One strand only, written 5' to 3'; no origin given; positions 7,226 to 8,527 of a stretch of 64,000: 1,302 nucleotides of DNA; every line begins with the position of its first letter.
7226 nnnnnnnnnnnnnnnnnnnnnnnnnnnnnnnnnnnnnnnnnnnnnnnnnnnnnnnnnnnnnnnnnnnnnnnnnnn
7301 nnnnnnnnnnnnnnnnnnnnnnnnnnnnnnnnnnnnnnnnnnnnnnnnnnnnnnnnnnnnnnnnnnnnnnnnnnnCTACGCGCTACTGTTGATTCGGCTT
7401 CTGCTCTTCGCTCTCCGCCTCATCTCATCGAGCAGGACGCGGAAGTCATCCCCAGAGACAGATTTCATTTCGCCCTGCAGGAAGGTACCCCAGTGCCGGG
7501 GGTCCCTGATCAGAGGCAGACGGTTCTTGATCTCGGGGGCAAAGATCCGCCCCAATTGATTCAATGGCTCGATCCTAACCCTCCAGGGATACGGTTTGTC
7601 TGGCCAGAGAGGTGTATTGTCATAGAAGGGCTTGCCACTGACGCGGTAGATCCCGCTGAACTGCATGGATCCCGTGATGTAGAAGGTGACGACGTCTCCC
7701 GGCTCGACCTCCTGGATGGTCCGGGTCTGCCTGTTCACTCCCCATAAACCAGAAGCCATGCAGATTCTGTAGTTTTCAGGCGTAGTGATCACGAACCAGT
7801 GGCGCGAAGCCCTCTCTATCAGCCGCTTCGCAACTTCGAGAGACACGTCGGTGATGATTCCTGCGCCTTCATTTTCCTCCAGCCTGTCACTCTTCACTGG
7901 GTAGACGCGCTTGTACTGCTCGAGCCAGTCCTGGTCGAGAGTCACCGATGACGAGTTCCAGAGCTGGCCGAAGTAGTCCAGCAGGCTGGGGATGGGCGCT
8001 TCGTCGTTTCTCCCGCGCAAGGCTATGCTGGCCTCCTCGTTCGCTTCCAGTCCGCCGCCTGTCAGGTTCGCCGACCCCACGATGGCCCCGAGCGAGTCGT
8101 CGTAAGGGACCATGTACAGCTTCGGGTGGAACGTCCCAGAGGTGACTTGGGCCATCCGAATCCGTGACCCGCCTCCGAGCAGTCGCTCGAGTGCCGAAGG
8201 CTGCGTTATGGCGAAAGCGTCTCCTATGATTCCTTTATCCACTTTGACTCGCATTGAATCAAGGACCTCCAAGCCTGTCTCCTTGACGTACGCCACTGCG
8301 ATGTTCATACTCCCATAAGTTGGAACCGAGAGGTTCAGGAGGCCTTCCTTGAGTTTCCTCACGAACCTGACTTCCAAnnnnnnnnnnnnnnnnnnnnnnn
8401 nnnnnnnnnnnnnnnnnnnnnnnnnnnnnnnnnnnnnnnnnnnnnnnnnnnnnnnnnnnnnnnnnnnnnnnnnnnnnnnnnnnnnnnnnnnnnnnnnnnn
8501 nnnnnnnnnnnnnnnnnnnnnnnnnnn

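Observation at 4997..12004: Four independent candidate modification-dependent (type IV-like) nucleases within 7 kb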

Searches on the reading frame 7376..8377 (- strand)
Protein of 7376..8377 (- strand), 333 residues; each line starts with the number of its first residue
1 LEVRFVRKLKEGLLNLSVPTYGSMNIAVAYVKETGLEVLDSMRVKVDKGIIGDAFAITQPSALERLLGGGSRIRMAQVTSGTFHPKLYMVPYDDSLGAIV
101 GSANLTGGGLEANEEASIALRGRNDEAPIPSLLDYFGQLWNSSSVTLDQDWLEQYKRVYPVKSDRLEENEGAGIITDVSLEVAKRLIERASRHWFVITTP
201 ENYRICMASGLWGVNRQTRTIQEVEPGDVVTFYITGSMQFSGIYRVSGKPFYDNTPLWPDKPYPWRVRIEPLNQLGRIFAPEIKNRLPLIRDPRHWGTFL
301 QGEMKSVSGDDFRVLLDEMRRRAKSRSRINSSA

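Call 3: search_protein_families(library=pfam, proteins=[window:7376-8377:-], max_evalue=0.01)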
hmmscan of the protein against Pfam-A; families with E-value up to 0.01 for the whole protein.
window:7376-8377:- (333 aa): 3 families
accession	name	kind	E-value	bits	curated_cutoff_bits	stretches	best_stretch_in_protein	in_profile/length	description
PF01878.24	EVE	-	1.5e-08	35.2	23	1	192-284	1-113/145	EVE domain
PF13091.12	PLDc_2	-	1.6e-06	28.4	27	1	58-123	56-118/132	PLD-like domain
PF09565.16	RE_NgoFVII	-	0.0015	18.3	23.8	1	78-139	88-148/162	NgoFVII restriction endonuclease N-terminal PLD domain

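Call 4: search_protein_families(library=padloc, proteins=[window:7376-8377:-], max_evalue=0.01)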
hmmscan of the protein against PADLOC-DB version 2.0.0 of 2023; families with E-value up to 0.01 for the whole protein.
window:7376-8377:- (333 aa): 7 families
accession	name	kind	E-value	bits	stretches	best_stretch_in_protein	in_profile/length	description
PDLC03658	mREase_IV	-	8.3e-07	25.1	1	26-170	56-205/953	Type IV methyl-directed restriction enzyme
PDLC03829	ZacB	-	1.5e-06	25.4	1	83-190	297-390/586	-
PDLC02614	DrmC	-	4.7e-05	21.2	1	70-133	88-147/153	DrmC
PDLC02707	PbeA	-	0.0007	16.3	1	73-145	123-202/672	PbeA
PDLC02585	DrmC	-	0.00097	16.8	1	76-124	187-232/253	DrmC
PDLC02606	DrmC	-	0.0029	15.4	1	72-123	112-160/182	DrmC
PDLC02607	DrmC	-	0.0078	13.5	0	76-142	196-256/265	DrmC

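Call 17: search_solved_structures(query=window:7376-8377:-, show_alignments=3, max_evalue=1)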
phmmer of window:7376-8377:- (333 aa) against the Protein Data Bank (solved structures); distinct sequences matched with E-value up to 1: 10.
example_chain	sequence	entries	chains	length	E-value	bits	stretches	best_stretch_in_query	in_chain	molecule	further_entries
1wmm_A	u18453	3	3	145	3.6e-11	46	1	193-315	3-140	Hypothetical UPF0310 protein PH1033 | UPF0310 protein PH1033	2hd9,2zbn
7clg_A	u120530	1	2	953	8.1e-08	35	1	26-173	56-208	Putative helicase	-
2p5d_A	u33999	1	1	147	1.1e-07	34.5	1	192-316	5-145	UPF0310 protein MJECL36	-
2c1l_A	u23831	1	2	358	0.13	14.6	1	58-138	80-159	RESTRICTION ENDONUCLEASE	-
2nsz_A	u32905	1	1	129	0.72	12.1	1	117-160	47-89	Programmed cell death protein 4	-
2kzt_B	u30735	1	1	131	0.74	12.1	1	117-160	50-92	Programmed cell death protein 4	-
2hm8_A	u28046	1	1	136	0.8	12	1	117-160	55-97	Pdcd4 C-terminal MA-3 domain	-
2iol_A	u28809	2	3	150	0.95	11.7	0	118-160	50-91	Programmed Cell Death 4, Pdcd4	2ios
2ggf_A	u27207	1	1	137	0.96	11.7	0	115-160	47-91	Programmed cell death 4, isoform 1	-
2ion_A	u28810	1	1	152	0.97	11.7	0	118-160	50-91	Programmed Cell Death 4, Pdcd4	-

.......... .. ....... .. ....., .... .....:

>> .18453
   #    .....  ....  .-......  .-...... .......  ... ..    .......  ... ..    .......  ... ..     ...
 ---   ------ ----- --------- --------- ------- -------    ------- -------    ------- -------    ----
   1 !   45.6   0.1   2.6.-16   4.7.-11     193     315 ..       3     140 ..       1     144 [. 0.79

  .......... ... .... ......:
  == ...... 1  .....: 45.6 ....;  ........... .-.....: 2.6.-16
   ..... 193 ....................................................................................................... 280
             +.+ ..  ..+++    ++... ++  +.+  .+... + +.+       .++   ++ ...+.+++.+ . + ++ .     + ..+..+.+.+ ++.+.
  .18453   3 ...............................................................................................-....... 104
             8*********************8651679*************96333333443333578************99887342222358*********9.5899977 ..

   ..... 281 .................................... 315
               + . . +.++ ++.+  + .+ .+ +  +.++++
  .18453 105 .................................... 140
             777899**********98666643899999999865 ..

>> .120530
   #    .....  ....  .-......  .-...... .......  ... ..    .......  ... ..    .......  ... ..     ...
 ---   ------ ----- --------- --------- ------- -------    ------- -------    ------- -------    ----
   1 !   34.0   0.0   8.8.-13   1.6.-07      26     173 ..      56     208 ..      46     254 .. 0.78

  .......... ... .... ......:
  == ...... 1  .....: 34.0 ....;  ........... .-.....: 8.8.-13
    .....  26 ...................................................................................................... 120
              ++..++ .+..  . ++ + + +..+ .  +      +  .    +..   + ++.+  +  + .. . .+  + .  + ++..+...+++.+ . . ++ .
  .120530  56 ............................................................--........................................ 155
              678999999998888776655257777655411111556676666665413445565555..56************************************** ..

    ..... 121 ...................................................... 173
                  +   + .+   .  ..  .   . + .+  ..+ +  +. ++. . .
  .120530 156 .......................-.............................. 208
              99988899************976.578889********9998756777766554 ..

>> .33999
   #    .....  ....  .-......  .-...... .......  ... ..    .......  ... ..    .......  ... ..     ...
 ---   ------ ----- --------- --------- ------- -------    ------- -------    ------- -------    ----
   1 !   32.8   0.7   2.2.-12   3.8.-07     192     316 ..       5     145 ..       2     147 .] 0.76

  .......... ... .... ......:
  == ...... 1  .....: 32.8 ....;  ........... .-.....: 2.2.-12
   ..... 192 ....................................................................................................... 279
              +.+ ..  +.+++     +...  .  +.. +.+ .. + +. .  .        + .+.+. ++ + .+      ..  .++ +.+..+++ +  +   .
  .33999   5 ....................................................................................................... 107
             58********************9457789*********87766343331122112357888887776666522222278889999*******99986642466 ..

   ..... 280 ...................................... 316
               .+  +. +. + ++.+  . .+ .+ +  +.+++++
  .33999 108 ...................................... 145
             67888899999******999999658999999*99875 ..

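Call 40: find_homologous_proteins(query=window:7376-8377:-)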
Query window:7376-8377:- (333 aa): 35 proteins with E <= 0.001 among 3313 candidates.
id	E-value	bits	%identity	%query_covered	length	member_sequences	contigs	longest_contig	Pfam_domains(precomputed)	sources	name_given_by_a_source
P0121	5.9e-222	754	100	100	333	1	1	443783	PF01878.25,PF13091.13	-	-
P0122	3.3e-174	597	78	98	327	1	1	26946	PF01878.25,PF13091.13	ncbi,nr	ncbi:MAG: EVE domain-containing protein [Nitrososphaerales archaeon]|nr:EVE domain-containing protei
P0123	1.3e-172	592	77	98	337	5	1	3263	PF01878.25,PF13091.13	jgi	jgi:HKD family nuclease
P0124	6.5e-167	573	75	97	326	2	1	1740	PF01878.25,PF13091.13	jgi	jgi:HKD family nuclease/predicted RNA-binding protein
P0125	2.9e-163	561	74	98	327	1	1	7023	PF01878.25,PF13091.13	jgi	jgi:HKD family nuclease/predicted RNA-binding protein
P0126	1.9e-162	558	74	96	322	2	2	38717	PF01878.25,PF13091.13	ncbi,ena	-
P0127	1.9e-162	558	73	97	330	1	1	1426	PF01878.25,PF13091.13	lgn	-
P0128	6.6e-162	556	73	97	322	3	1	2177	PF01878.25,PF13091.13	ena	-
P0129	9.8e-162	556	73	97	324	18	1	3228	PF01878.25,PF13091.13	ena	-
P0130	1.8e-161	555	74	97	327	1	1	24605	PF01878.25,PF13091.13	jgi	jgi:HKD family nuclease/predicted RNA-binding protein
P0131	6.7e-161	553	72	98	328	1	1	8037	PF01878.25,PF13091.13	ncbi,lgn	-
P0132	1.6e-160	552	72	97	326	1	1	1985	PF01878.25,PF13091.13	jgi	-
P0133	6.5e-160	550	74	96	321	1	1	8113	PF01878.25,PF13091.13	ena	-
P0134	6.9e-157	540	71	97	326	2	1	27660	PF01878.25,PF13091.13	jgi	jgi:HKD family nuclease/predicted RNA-binding protein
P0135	3.1e-156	538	71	96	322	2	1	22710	PF01878.25,PF13091.13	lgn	-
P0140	9.3e-106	372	50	97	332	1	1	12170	PF01878.25,PF13091.13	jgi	jgi:HKD family nuclease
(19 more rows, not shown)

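Call 42: find_encoding_contigs(protein=P0126, flank=8000, max_places=2)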
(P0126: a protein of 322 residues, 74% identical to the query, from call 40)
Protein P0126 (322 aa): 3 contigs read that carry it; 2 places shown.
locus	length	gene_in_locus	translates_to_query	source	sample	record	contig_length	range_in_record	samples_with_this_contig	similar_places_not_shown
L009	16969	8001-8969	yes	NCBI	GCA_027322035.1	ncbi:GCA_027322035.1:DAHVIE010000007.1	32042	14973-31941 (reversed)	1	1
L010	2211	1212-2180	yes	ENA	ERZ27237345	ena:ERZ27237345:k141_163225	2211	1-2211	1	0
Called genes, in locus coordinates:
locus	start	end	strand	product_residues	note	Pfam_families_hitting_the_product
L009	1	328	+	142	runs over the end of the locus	?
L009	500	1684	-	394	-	PF27234:MJ0013, PF07282:Cas12f1-like_TNB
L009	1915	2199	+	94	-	-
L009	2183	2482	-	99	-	-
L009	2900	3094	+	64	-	-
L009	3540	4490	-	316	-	PF01008:IF-2B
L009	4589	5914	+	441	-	PF02788:RuBisCO_large_N, PF00016:RuBisCO_large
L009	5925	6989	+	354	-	PF00294:PfkB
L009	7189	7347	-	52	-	-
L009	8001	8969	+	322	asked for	PF13091:PLDc_2 (weak), PF01878:EVE (weak)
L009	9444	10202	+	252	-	PF06044:DpnI, PF17726:DpnI_C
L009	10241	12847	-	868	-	PF04851:ResIII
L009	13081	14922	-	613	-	PF01555:N6_N4_Mtase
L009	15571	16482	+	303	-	PF08878:HamA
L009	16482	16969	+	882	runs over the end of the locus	PF00270:DEAD, PF04851:ResIII (weak), PF00271:Helicase_C (weak)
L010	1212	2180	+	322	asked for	PF13091:PLDc_2 (weak), PF01878:EVE (weak)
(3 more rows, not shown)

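Call 43: find_encoding_contigs(protein=P0130, flank=8000, max_places=2)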
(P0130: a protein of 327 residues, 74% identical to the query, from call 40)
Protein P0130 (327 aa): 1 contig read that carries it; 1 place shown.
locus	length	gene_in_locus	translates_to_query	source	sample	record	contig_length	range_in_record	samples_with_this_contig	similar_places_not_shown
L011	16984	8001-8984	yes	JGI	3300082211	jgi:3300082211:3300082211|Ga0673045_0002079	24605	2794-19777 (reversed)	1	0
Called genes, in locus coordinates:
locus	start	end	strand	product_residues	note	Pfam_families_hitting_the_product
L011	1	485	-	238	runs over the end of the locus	-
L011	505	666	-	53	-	-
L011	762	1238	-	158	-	-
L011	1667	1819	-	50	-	-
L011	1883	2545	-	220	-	-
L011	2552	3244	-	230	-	PF02481:DNA_processg_A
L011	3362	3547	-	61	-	-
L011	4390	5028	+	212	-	-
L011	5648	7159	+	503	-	-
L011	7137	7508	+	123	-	PF04266:ASCH (weak)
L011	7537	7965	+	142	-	-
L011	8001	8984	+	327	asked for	PF13091:PLDc_2 (weak), PF01878:EVE (weak)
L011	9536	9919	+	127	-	-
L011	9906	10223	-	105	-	PF03852:Vsr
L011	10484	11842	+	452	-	PF00145:DNA_methylase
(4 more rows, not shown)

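Call 44: find_encoding_contigs(protein=P0131, flank=8000, max_places=2)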
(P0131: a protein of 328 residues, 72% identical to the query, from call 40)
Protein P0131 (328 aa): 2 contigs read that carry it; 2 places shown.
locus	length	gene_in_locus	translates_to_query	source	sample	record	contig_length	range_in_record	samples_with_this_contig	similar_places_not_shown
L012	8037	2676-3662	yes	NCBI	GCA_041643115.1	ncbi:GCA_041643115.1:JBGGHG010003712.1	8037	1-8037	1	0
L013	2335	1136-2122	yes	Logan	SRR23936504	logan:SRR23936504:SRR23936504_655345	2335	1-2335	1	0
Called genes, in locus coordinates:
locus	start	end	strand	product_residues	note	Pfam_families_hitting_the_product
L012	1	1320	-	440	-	?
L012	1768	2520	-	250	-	PF06044:DpnI, PF17726:DpnI_C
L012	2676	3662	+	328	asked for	PF13091:PLDc_2 (weak), PF01878:EVE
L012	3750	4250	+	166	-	PF01844:HNH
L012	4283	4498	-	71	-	-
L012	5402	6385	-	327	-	-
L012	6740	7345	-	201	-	-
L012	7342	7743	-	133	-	-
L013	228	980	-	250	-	PF06044:DpnI, PF17726:DpnI_C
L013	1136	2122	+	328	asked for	PF13091:PLDc_2 (weak), PF01878:EVE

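Call 74: search_protein_families(library=ncbifam, proteins=[window:7376-8377:-], max_evalue=0.001)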
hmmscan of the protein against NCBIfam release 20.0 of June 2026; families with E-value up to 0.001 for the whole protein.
window:7376-8377:- (333 aa): 1 family
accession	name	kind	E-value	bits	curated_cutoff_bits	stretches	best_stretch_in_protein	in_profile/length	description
NF002008.0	PRK00809.1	subfamily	5.8e-15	55.2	139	1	193-317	3-143/146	hypothetical protein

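Call 77: predict_structure(alignment_id=A3)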
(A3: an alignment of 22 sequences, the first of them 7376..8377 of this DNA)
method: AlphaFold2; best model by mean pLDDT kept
length: 333 residues; sequences in the alignment: 22
mean_pLDDT: 86.2   pTM: 0.84
mean pLDDT of the five models: 86.2, 86.0, 86.0, 84.5, 81.7
residues with pLDDT >= 90: 172; 70-90: 122; 50-70: 34; < 50: 5
segments of 3 or more residues with pLDDT < 50: 330-333
pLDDT, mean of each block of 10 residues (from residue 1): 87 71 86 94 92 87 94 85 83 83 88 81 89 91 90 91 70 88 94 93 91 91 96 90 94 94 94 85 80 58 85 92 69 40
secondary structure, 60 per line:
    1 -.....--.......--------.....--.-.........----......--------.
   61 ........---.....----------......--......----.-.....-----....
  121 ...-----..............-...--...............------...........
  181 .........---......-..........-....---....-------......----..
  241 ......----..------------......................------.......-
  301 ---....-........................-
elements in order: E2-6 H9-15 E24-28 H33-41 E46-51 H60-68 E72-76 E87-92 E95-100 H107-111 E117-123 H129-142 E144-146 H149-163 H170-189 E193-198 H200-209 E211-214 H218-221 E229-234 E239-246 E265-279 H280-286 H293-299 E304-307 H309-332

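Call 79: fold_search(model_id=the predicted structure, library=pdb)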
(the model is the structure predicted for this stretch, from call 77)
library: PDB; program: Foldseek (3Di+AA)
matches with E <= 10: 752; with E <= 0.001: 218
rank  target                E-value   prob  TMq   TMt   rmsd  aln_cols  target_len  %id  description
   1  7clg_B                5.8e-12  1.00  0.40  0.17  21.9       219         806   20  Crystal structure of the ATP-dependent restriction endonuclease SauUSI (released 2021-01-20)
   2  1wmm                  8.4e-11  1.00  0.36  0.81   2.1       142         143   25  Crystal structure of PH1033 from Pyrococcus horikoshii Ot3 (released 2005-08-23)
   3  2hd9                  1.4e-10  1.00  0.36  0.81   1.9       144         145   24  Crystal structure of PH1033 from Pyrococcus horikoshii OT3 (released 2006-12-20)
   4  7clg_A                3.6e-10  1.00  0.41  0.17  22.4       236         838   19  Crystal structure of the ATP-dependent restriction endonuclease SauUSI (released 2021-01-20)
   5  2p5d                  2.1e-08  1.00  0.33  0.73   3.2       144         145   21  Crystal structure of MJECL36 from Methanocaldococcus jannaschii DSM 2661 (released 2007-09-18)
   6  8s86_A                1.3e-07  1.00  0.27  0.24  19.8       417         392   13  human PLD3 homodimer structure (released 2024-05-15)
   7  2c1l_A                2.3e-07  1.00  0.31  0.29   4.5       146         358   20  Structure of the BfiI restriction endonuclease (released 2005-10-07)
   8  8s86_B                4.2e-07  1.00  0.27  0.24  19.7       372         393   13  human PLD3 homodimer structure (released 2024-05-15)
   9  8v5t_A                2.2e-06  1.00  0.30  0.24  20.1       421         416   13  Crystal structure of Alzheimers disease phospholipase D3 (released 2024-10-09)
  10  9vbh_A                3.5e-06  1.00  0.29  0.24  19.5       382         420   12  Cryo-EM structure of human PLD3 bound to ssDNA (poly(T)) (released 2025-12-24)
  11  4rcj_A                3.7e-06  1.00  0.29  0.49   7.0       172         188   12  Crystal structure of YTHDF1 YTH domain in complex with 5mer m6A RNA (released 2014-11-12)
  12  8q1k_B                3.7e-06  1.00  0.30  0.24  19.7       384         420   11  Structural analysis of PLD3 reveals insights into the mechanism of lysosomal 5' exonuclease-mediated nucleic acid degr (released 2023-12-06)
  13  8q1k_A                4.5e-06  1.00  0.30  0.24  19.8       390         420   11  Structural analysis of PLD3 reveals insights into the mechanism of lysosomal 5' exonuclease-mediated nucleic acid degr (released 2023-12-06)
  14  4rdo_F                6.5e-06  1.00  0.28  0.62   4.9       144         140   11  Structure of YTH-YTHDF2 in the free state (released 2014-12-24)
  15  8q1x_B                6.5e-06  1.00  0.30  0.24  20.9       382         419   13  Structural analysis of PLD3 reveals insights into the mechanism of lysosomal 5' exonuclease-mediated nucleic acid degr (released 2023-12-06)
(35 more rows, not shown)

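Call 86: find_encoding_contigs(protein=P0122, flank=7000, max_places=1)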
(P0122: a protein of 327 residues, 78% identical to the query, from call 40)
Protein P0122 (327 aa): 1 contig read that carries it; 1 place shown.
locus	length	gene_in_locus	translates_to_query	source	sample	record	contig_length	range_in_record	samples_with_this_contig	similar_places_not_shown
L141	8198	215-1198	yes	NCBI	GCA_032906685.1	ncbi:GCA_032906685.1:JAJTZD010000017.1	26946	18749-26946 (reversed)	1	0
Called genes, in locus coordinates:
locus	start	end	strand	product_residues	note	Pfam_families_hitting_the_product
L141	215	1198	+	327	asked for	PF13091:PLDc_2 (weak), PF01878:EVE (weak)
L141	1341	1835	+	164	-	PF09195:Endonuc-BglII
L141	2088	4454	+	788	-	PF00580:UvrD-helicase, PF13245:AAA_19, PF01443:Viral_helicase1 (faint), PF00580:UvrD-helicase, PF13087:AAA_12, PF13361:UvrD_C, PF13538:UvrD_C_2 (faint)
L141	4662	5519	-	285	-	PF08271:Zn_Ribbon_TF (weak), PF00382:TFIIB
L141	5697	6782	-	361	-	PF13167:GTP-bdg_N, PF02421:FeoB_N (faint), PF16360:GTP-bdg_M, PF01926:MMR_HSR1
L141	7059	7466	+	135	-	-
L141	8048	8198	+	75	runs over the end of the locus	PF26688:RHH_12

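Call 87: find_encoding_contigs(protein=P0134, flank=7000, max_places=1)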
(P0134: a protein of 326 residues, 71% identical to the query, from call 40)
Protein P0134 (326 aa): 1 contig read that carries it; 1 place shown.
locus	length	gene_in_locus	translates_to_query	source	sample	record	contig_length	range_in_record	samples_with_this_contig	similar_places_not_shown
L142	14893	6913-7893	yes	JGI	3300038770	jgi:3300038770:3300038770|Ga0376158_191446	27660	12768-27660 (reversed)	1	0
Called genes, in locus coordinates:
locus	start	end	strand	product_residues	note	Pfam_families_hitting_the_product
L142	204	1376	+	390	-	PF00589:Phage_integrase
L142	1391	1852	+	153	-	-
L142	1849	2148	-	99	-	-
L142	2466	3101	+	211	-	-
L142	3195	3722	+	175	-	-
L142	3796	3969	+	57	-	-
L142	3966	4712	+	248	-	-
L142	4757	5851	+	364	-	-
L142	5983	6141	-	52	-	-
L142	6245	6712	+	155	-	PF00226:DnaJ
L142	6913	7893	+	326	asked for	PF13091:PLDc_2 (weak), PF01878:EVE (weak)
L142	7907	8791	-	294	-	PF01555:N6_N4_Mtase, PF01170:UPF0020 (faint), PF01555:N6_N4_Mtase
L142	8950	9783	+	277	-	PF02086:MethyltransfD12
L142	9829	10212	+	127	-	PF20472:PDDEXK_11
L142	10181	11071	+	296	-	-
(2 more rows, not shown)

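Call 88: find_encoding_contigs(protein=P0135, flank=7000, max_places=1)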
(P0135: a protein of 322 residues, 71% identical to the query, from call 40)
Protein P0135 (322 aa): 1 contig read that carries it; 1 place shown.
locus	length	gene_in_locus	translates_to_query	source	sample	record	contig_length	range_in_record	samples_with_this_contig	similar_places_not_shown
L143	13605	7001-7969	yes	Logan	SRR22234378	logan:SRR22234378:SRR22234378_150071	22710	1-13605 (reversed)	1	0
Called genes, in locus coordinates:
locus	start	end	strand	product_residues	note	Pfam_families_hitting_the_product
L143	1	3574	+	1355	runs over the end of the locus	PF02384:N6_Mtase (faint), PF20473:MmeI_Mtase (weak), PF07669:Eco57I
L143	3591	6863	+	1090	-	PF13091:PLDc_2, PF00176:SNF2-rel_dom (faint), PF04851:ResIII (weak), PF22590:Cas3-like_C_2 (faint), PF00271:Helicase_C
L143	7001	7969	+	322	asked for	PF13091:PLDc_2 (weak), PF01878:EVE (weak)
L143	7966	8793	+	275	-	PF01844:HNH, PF14279:HNH_5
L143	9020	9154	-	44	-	-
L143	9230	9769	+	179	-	-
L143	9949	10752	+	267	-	-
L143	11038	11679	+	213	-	PF17746:SfsA_N, PF03749:SfsA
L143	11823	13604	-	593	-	?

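Call 89: find_encoding_contigs(protein=P0140, flank=7000, max_places=1)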
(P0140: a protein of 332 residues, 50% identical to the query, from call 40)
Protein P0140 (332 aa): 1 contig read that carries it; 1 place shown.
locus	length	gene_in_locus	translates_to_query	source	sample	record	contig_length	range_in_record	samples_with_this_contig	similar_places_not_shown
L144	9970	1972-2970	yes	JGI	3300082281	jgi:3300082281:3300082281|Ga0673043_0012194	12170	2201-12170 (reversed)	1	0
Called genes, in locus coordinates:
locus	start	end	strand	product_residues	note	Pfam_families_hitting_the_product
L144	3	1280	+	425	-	?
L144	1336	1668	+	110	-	-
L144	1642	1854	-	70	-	-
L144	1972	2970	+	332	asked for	PF13091:PLDc_2, PF01878:EVE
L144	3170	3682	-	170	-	-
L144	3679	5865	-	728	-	PF13476:AAA_23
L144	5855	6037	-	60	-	-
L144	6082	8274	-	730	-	PF00270:DEAD (weak), PF04851:ResIII, PF00271:Helicase_C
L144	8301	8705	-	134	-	-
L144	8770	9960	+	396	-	-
